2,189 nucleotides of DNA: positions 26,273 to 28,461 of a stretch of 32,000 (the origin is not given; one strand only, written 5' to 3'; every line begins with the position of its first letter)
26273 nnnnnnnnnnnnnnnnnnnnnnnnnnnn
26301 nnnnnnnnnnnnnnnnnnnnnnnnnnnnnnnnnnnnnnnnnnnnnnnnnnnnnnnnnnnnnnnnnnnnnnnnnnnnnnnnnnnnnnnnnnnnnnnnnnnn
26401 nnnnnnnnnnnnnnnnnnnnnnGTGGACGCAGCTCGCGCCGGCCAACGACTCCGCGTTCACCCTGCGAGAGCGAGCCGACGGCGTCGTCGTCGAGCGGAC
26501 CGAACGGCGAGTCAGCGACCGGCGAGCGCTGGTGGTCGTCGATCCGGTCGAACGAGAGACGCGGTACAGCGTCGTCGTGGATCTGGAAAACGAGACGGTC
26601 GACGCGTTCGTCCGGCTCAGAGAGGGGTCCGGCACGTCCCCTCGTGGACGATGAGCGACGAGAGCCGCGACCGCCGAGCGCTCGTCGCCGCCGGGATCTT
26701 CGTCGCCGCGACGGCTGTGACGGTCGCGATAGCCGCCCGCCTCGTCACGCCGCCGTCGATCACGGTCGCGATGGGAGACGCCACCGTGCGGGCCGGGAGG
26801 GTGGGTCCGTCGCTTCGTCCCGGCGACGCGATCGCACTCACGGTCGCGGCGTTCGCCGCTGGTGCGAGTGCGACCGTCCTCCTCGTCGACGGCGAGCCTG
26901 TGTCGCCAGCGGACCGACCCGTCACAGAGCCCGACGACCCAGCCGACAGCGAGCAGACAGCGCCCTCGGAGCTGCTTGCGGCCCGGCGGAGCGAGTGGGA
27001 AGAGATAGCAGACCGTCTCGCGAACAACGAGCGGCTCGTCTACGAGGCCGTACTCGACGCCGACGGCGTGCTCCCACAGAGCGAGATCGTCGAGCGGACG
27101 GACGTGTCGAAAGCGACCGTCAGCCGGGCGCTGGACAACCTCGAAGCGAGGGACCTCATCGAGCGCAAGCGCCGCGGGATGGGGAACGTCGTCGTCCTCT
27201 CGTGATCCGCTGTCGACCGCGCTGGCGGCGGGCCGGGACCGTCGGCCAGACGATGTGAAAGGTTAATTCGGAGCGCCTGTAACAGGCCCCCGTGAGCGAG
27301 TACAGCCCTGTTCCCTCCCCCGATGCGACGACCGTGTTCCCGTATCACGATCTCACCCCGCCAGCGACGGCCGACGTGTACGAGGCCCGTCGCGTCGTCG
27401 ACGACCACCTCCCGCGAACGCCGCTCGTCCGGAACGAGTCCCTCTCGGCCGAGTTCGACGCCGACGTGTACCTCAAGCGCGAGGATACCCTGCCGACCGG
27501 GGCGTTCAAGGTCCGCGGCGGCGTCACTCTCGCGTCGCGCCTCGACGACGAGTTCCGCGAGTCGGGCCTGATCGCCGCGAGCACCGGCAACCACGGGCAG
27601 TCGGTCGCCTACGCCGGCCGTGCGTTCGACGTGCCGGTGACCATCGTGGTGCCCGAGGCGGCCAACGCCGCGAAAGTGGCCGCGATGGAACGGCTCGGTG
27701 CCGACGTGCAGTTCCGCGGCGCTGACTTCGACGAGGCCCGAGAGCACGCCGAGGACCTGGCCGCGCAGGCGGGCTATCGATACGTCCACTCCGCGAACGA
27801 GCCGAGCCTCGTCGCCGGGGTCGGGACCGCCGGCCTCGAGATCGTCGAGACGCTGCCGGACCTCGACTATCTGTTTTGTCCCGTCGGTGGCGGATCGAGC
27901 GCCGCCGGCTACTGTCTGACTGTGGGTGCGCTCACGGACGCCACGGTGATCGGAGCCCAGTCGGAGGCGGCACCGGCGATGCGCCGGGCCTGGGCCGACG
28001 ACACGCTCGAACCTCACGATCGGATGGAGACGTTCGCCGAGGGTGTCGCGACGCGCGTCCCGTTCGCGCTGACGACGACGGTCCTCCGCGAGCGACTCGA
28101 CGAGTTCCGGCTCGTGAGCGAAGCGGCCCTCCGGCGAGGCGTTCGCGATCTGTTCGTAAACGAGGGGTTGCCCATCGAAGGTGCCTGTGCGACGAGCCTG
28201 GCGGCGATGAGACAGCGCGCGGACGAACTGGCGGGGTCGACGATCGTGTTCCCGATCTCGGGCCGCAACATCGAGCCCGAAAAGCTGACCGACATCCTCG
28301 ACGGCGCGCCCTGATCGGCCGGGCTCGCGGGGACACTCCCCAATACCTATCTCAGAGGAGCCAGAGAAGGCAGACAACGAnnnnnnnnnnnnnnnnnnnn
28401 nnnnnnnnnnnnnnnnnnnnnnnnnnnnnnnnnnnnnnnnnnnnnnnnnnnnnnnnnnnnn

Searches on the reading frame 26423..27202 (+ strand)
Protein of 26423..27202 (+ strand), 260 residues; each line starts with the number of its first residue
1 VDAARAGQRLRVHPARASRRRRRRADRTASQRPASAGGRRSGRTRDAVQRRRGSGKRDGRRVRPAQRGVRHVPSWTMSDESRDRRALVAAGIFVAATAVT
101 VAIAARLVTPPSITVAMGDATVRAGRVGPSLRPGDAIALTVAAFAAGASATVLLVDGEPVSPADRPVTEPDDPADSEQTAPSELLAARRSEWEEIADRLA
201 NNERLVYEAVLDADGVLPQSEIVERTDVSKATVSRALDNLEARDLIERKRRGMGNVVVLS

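Call 7: search_protein_families(library=ncbifam, proteins=[window:26423-27202:+], max_evalue=0.001)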
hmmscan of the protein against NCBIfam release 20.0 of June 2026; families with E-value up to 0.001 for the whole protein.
window:26423-27202:+ (260 aa): 6 families
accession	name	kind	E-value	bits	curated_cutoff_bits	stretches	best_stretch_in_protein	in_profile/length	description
NF033788.1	HTH_metalloreg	subfamily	2.6e-06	27.1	55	1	195-252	4-61/77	metalloregulator ArsR/SmtB family transcription factor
TIGR02018.2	his_ut_repres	equivalog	5.7e-06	25.9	220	1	219-257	26-63/226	histidine utilization transcriptional repressor HutC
NF041397.1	TranRegGlpR_Halo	equivalog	4.2e-05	23.3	300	1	204-252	8-55/253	HTH-type transcriptional regulator GlpR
NF053606.1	Sta1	subfamily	5.7e-05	23.2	80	1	200-251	19-69/100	Sta1 family transcriptional regulator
NF040939.2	trans_reg_lrs14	equivalog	0.00011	22.2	90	1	200-251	20-71/103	Lrs14 family HTH-type transcriptional regulator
TIGR01884.1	cas_HTH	subfamily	0.00031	20.2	60.2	1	199-253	140-194/202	CRISPR-associated CARF protein Csa3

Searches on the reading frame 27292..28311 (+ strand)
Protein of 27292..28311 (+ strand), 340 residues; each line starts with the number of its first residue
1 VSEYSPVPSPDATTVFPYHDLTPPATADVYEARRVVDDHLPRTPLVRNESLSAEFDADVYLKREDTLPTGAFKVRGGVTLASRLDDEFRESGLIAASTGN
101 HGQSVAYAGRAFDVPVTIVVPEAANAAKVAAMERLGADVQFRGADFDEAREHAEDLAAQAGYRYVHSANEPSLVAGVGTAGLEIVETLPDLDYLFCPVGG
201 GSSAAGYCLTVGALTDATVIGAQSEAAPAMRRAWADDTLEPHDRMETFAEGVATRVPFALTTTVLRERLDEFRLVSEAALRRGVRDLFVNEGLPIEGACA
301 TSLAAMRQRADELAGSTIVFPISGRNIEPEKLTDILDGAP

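Call 7: search_protein_families(library=ncbifam, proteins=[window:27292-28311:+], max_evalue=0.001)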
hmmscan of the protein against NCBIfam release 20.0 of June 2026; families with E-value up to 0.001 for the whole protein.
window:27292-28311:+ (340 aa): 40 families (the best 25 are shown)
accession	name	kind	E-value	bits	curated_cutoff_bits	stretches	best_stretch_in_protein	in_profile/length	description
NF005600.0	PRK07334.1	equivalog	7.2e-71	238.9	496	1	26-336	12-321/408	threonine ammonia-lyase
NF004771.0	PRK06110.1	equivalog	7.1e-68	229.1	317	1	26-338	5-318/323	threonine dehydratase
TIGR01127.1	ilvA_1Cterm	equivalog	3e-67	227.3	378.75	1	43-336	1-295/380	threonine ammonia-lyase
NF005292.0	PRK06815.1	equivalog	4.5e-66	223.1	371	1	28-337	7-318/320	threonine/serine dehydratase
NF005680.0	PRK07476.1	equivalog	1.1e-63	215.1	413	1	26-337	7-321/326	hydroxyectoine utilization dehydratase EutB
NF006389.0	PRK08638.1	equivalog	3.1e-60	203.9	453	1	26-337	11-325/333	bifunctional threonine ammonia-lyase/L-serine ammonia-lyase TdcB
NF006390.0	PRK08639.1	equivalog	2.5e-57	194.7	421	1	25-337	8-325/418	threonine ammonia-lyase IlvA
NF006674.0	PRK09224.1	subfamily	2e-55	188.4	577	1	38-332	21-319/508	threonine ammonia-lyase IlvA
TIGR01124.1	ilvA_2Cterm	equivalog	1.8e-54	185.2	411.3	1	39-332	14-311/499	threonine ammonia-lyase, biosynthetic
TIGR02079.1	THD1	equivalog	9.4e-54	182.7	440.55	1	28-337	2-317/410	threonine ammonia-lyase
TIGR02991.1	ectoine_eutB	equivalog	1.6e-53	181.8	413.35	1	27-338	4-317/317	hydroxyectoine utilization dehydratase EutB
NF005454.0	PRK07048.1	equivalog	6.1e-52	176.8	452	1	21-337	4-321/324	threo-3-hydroxy-L-aspartate ammonia-lyase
NF009130.0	PRK12483.1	subfamily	2.8e-50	171.4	801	1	37-333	32-332/521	threonine ammonia-lyase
NF006094.0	PRK08246.1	subfamily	4.9e-49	167.4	331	1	25-332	6-309/310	serine/threonine dehydratase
NF045641.2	BHydaspDhtseBhcB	equivalog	5.6e-45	153.8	550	1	24-332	2-310/312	beta-hydroxyaspartate dehydratase BhcB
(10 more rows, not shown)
